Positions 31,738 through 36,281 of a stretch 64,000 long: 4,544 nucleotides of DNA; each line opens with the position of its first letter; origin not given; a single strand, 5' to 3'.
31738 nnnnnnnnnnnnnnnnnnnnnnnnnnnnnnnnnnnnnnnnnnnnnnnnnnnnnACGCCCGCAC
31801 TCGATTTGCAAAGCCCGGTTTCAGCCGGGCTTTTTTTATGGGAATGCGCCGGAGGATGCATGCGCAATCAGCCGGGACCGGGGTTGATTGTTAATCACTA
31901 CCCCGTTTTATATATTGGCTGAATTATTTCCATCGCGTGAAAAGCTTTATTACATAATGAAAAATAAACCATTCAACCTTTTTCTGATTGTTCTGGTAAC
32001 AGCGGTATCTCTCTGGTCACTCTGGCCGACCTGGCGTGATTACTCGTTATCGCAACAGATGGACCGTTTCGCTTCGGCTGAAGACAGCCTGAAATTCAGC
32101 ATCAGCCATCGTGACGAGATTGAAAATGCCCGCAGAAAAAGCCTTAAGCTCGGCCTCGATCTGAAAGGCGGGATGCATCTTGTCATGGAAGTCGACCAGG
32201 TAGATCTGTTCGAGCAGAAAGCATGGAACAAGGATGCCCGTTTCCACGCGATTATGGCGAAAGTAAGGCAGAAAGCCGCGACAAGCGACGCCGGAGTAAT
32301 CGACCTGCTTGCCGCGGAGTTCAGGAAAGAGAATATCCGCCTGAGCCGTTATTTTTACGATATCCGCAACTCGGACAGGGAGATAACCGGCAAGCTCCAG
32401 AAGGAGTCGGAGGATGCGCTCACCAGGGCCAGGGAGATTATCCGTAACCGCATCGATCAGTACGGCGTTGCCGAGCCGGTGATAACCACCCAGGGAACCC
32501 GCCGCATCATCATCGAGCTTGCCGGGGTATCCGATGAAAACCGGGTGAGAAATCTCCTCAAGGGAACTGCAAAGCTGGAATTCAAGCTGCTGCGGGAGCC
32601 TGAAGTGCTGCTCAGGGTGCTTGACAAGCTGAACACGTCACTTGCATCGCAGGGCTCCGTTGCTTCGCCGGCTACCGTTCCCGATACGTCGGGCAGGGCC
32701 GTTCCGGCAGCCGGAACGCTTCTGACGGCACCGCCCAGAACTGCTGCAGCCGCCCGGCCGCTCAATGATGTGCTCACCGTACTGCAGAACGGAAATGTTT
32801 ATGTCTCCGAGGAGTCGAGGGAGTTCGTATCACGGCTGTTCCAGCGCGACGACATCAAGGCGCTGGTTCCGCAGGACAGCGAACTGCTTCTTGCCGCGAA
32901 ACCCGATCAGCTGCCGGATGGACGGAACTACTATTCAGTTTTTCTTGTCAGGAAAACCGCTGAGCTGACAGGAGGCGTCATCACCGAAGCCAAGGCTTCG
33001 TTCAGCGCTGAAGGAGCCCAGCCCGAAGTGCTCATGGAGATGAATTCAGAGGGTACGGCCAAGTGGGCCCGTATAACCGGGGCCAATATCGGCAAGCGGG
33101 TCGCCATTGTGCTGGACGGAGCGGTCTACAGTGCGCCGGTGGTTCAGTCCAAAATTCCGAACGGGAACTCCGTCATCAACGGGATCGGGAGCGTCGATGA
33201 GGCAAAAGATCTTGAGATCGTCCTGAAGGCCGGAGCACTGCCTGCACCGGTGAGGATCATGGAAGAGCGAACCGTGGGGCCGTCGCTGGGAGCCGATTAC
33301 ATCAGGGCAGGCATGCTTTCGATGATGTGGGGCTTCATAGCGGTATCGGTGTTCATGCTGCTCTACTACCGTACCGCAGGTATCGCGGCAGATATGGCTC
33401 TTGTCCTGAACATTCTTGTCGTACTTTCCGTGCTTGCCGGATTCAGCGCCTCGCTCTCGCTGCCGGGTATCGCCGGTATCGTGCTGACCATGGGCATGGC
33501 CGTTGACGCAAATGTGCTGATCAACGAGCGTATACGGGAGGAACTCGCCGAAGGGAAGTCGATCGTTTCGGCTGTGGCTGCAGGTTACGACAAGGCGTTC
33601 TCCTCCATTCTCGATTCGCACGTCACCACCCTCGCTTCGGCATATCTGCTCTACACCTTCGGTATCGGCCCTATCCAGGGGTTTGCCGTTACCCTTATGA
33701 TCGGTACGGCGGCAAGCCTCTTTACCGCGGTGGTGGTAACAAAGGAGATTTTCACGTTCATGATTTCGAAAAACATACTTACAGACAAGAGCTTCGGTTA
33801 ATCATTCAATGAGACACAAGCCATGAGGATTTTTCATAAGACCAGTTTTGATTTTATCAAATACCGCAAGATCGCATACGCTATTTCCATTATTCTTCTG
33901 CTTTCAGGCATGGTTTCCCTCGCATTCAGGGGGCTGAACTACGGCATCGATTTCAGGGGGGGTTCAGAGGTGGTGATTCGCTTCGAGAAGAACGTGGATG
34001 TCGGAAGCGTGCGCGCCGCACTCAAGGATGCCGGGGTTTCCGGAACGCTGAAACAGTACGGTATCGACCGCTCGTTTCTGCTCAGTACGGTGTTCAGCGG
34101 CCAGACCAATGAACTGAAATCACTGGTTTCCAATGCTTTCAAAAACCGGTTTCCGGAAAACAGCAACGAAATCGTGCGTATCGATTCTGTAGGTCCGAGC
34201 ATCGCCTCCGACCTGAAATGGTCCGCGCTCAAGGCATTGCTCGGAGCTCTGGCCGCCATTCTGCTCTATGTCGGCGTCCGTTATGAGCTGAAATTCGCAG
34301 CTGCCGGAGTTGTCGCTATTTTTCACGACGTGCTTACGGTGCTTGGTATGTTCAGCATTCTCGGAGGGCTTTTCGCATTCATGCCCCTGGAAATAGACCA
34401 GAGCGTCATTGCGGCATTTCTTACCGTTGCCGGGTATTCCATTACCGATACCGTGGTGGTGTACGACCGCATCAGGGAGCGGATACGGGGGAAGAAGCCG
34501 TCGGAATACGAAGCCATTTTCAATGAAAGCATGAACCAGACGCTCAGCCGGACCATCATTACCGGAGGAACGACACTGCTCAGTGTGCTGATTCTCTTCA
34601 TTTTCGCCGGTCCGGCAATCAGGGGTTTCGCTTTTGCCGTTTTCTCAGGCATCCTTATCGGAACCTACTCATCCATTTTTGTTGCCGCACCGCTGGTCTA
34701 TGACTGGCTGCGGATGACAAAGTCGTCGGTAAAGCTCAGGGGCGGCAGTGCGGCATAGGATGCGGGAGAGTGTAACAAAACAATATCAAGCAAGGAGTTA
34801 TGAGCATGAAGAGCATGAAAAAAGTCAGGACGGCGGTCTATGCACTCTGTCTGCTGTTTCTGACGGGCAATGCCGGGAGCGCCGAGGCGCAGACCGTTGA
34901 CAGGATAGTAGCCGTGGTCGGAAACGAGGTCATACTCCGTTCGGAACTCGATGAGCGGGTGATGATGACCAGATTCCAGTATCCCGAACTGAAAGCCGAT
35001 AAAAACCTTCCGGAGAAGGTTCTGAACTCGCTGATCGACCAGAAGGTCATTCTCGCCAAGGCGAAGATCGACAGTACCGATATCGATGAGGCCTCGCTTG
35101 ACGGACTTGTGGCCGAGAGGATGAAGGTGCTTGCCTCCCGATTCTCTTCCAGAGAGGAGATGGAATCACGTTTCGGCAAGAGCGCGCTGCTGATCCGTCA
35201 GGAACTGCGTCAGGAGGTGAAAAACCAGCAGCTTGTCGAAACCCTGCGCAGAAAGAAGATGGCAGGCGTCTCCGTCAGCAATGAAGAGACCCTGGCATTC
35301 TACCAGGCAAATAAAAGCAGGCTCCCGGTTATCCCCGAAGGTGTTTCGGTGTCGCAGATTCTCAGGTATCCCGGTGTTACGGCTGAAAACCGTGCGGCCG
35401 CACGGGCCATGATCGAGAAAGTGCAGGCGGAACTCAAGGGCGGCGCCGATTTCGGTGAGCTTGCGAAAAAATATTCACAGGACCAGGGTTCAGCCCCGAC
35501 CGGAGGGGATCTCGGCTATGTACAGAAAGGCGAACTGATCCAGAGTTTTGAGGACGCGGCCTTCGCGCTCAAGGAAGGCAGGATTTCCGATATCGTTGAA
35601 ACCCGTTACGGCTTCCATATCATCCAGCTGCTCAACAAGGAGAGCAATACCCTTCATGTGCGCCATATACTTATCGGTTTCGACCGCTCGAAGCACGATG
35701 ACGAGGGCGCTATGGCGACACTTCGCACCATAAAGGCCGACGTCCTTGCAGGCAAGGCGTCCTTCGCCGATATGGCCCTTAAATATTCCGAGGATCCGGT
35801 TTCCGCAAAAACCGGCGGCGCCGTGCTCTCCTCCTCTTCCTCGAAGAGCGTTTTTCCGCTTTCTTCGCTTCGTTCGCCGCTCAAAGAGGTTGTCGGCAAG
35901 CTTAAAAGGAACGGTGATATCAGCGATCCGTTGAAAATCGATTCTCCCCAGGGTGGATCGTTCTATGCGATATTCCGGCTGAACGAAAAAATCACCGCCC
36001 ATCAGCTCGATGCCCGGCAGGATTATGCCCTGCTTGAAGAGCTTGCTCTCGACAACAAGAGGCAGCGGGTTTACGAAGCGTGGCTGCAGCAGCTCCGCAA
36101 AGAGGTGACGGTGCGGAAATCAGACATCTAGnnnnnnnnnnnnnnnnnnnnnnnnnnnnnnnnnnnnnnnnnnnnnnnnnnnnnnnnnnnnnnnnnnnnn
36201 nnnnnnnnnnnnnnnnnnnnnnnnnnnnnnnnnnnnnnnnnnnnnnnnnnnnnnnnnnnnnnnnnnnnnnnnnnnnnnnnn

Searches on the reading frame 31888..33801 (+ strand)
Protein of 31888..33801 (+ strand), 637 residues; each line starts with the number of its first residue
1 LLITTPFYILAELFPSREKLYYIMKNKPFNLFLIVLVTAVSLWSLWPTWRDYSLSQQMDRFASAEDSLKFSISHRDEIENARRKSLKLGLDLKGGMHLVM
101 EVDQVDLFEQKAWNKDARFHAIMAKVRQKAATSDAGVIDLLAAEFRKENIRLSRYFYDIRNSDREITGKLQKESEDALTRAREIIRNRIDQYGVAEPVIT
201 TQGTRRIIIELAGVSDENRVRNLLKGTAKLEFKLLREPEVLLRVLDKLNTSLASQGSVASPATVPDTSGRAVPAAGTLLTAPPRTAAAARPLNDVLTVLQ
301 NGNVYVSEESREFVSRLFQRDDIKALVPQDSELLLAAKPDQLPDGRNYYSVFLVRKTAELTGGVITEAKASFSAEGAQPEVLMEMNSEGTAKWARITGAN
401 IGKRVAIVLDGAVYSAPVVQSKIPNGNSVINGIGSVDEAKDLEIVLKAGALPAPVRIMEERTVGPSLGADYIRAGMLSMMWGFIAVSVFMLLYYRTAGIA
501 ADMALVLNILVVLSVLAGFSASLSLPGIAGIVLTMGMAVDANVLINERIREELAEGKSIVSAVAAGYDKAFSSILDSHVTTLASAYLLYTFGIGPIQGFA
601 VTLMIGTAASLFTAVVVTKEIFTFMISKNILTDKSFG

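Call 30: search_protein_families(library=pfam, proteins=[window:31888-33801:+], max_evalue=0.001)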
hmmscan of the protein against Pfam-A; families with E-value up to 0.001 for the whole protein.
window:31888-33801:+ (637 aa): 5 families
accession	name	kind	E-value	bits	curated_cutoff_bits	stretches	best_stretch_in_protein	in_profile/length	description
PF22599.2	SecDF_P1_head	-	3.9e-31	107.7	27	1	351-453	12-114/114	SecDF, P1 head subdomain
PF21760.3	SecD_1st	-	1.6e-24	85.5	27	1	179-236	2-59/60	Protein translocase subunit SecDF, P1 domain, N-terminal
PF02355.23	SecD_SecF_C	-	4.2e-17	62.6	20.5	1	456-626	14-187/189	Protein export membrane protein SecD/SecF, C-terminal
PF03176.21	MMPL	-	2.7e-05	23.7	20.5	1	499-616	177-293/333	MMPL family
PF07549.19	Sec_GG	-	6.9e-05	22.7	20.3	1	86-104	8-26/28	SecD/SecF GG Motif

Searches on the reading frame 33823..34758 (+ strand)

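Call 30: search_protein_families(library=pfam, proteins=[window:33823-34758:+], max_evalue=0.001)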
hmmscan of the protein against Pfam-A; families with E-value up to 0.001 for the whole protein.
window:33823-34758:+ (311 aa): 2 families
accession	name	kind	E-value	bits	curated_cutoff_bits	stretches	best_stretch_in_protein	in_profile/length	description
PF02355.23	SecD_SecF_C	-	3.1e-62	209.8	20.5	1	114-296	12-187/189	Protein export membrane protein SecD/SecF, C-terminal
PF07549.19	Sec_GG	-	3.6e-12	45.8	20.3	1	31-58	1-28/28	SecD/SecF GG Motif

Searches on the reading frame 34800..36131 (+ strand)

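Call 30: search_protein_families(library=pfam, proteins=[window:34800-36131:+], max_evalue=0.001)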
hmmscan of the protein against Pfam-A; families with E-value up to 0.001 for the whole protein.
window:34800-36131:+ (443 aa): 6 families
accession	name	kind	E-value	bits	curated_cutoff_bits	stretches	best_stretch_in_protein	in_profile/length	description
PF00639.27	Rotamase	-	1.3e-40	138.7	21.7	2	193-277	10-95/97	PPIC-type PPIASE domain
PF13616.12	Rotamase_3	-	8.4e-39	133.2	22.5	2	180-280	14-115/116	PPIC-type PPIASE domain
PF13145.12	Rotamase_2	-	9.3e-14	52.7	27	1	159-281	1-109/121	PPIC-type PPIASE domain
PF09312.16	SurA_N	-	5.9e-07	30.1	30.8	1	33-108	1-80/118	SurA N-terminal domain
PF13624.11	SurA_N_3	-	1.5e-05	25.3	27.2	1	12-105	17-118/162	SurA-like N-terminal domain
PF13623.11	SurA_N_2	-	5.2e-05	23.6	28.5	0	15-115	18-129/145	SurA-like N-terminal domain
